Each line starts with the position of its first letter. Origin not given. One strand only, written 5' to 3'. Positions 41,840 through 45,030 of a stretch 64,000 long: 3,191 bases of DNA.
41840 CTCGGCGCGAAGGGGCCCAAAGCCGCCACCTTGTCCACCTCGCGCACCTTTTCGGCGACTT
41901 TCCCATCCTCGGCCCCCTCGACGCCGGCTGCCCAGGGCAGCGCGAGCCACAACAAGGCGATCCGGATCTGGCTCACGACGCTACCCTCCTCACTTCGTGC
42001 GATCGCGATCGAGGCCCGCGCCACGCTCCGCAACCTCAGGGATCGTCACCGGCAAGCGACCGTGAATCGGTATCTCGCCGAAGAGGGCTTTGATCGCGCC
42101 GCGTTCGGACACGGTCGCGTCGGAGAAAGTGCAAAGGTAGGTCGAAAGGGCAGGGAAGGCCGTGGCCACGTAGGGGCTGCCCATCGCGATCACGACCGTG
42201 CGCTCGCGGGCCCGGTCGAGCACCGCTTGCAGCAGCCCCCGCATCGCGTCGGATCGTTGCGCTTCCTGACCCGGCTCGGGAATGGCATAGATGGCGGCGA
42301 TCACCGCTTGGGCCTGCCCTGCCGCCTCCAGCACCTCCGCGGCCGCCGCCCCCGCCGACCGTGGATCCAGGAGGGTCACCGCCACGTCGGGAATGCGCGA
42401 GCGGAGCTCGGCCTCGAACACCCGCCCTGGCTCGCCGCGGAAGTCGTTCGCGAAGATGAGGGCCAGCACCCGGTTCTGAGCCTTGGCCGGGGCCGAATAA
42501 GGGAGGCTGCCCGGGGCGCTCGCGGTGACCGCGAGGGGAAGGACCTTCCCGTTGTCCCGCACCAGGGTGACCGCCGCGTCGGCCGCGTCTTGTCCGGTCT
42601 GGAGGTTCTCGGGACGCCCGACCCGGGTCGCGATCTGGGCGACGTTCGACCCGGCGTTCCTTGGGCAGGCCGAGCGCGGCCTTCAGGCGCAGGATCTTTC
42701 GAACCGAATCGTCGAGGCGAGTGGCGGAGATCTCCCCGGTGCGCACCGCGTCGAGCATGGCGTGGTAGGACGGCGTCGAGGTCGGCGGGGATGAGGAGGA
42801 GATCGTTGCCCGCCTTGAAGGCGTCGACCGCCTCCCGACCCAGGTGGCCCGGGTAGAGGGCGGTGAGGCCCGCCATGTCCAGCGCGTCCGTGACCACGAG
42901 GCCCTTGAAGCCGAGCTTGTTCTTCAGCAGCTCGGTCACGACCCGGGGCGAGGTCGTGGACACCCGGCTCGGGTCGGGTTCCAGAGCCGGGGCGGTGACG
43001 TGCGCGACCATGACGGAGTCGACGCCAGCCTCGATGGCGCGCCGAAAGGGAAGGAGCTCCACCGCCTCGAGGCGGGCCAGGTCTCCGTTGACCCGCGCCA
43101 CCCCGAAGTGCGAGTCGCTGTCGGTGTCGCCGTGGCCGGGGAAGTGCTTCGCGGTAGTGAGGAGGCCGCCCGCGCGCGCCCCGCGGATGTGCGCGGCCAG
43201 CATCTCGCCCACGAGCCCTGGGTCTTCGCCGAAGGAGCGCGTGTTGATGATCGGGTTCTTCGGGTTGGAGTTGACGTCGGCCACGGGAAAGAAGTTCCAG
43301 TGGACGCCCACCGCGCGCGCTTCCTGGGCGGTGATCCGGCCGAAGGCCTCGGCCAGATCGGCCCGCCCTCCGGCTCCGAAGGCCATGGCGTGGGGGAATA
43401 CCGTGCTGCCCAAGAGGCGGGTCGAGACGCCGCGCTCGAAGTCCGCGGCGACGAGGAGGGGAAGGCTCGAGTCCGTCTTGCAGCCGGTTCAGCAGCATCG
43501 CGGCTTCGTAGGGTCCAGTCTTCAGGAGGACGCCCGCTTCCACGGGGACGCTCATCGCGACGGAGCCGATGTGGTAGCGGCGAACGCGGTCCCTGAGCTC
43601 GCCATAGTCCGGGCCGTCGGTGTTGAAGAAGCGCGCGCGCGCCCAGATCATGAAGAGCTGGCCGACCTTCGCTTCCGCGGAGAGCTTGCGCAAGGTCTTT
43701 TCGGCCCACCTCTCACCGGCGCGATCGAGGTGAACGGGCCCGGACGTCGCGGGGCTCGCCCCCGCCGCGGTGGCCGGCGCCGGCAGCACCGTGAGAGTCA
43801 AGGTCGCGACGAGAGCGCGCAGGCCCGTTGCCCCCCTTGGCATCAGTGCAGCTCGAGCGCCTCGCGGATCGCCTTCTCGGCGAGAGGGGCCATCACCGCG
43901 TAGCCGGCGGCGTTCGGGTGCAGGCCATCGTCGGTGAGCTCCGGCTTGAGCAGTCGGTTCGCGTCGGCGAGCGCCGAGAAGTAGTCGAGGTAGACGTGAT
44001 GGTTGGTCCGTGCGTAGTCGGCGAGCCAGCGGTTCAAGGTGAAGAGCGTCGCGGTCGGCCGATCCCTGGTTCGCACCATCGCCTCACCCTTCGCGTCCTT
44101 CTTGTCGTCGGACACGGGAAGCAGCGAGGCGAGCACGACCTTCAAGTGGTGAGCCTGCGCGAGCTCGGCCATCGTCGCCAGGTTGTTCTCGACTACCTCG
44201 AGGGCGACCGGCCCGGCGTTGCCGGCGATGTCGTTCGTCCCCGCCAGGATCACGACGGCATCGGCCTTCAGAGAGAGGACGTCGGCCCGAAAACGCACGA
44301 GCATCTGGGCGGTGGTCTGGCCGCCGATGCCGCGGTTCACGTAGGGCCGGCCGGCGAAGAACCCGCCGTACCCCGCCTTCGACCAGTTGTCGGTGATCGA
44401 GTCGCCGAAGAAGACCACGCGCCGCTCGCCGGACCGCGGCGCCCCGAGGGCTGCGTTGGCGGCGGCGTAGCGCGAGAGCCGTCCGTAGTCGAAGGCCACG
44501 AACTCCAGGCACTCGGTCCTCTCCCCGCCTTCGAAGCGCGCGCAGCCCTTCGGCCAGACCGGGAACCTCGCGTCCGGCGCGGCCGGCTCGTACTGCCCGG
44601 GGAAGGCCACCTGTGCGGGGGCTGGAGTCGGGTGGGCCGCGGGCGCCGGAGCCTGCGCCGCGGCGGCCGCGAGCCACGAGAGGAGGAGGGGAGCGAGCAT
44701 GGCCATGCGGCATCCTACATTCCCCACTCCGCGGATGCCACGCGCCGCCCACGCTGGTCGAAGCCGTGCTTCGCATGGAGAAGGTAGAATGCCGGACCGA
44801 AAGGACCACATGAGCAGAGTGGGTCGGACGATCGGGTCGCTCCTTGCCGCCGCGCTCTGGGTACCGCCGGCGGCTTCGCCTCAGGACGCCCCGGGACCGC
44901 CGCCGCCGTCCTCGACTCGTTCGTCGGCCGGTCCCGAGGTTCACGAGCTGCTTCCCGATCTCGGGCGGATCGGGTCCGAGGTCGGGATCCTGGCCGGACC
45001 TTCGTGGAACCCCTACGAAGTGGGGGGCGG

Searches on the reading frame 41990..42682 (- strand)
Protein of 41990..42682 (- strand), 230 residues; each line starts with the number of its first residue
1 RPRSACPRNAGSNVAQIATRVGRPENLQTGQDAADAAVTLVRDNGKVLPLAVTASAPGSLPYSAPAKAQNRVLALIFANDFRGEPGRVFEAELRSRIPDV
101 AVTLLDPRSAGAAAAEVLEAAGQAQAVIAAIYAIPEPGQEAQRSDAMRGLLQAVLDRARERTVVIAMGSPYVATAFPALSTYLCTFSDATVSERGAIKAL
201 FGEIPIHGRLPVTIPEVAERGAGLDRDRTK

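Call 77: search_protein_families(library=pfam, proteins=[window:41990-42682:-], max_evalue=0.001)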
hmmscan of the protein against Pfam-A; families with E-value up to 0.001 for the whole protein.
window:41990-42682:- (230 aa): 1 family
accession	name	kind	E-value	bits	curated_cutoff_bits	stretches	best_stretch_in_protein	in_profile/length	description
PF01915.27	Glyco_hydro_3_C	-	2.6e-08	34.5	31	1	99-219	58-174/200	Glycosyl hydrolase family 3 C-terminal domain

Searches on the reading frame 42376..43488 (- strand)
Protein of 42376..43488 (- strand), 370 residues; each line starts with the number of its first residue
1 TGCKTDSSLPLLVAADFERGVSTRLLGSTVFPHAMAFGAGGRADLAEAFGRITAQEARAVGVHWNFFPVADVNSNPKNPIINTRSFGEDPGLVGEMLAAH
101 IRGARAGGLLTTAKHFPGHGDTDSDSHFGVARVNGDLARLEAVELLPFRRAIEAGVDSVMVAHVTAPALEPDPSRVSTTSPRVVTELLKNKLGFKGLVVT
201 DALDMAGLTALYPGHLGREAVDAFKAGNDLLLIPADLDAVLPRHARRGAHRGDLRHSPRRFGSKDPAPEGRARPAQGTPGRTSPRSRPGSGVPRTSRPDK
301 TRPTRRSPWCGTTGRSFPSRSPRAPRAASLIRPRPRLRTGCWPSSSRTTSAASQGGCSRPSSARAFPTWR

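Call 77: search_protein_families(library=pfam, proteins=[window:42376-43488:-], max_evalue=0.001)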
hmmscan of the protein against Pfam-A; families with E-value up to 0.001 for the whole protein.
window:42376-43488:- (370 aa): 1 family
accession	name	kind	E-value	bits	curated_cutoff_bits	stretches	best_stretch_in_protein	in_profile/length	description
PF00933.27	Glyco_hydro_3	-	4.5e-69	233.7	27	1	7-236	61-284/316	Glycosyl hydrolase family 3 N terminal domain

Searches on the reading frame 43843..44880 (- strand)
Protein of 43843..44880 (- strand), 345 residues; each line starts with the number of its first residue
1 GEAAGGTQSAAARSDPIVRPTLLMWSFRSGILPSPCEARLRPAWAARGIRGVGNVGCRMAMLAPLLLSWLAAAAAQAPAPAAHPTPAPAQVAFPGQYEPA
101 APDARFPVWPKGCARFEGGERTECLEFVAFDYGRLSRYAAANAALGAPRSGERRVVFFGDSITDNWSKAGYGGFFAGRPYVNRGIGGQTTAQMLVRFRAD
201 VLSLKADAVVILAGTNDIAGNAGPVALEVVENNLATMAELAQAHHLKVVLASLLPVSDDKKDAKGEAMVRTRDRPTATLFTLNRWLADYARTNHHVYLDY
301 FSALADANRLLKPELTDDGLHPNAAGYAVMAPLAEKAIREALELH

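Call 77: search_protein_families(library=pfam, proteins=[window:43843-44880:-], max_evalue=0.001)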
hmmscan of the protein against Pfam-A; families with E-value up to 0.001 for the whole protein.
window:43843-44880:- (345 aa): 2 families
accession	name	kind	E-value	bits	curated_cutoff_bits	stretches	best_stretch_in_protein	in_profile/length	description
PF13472.12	Lipase_GDSL_2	-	2.5e-28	100.2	32.9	1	157-329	1-178/178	GDSL-like Lipase/Acylhydrolase family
PF00657.28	Lipase_GDSL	-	4.6e-16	60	23.6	1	155-331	1-205/208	GDSL-like Lipase/Acylhydrolase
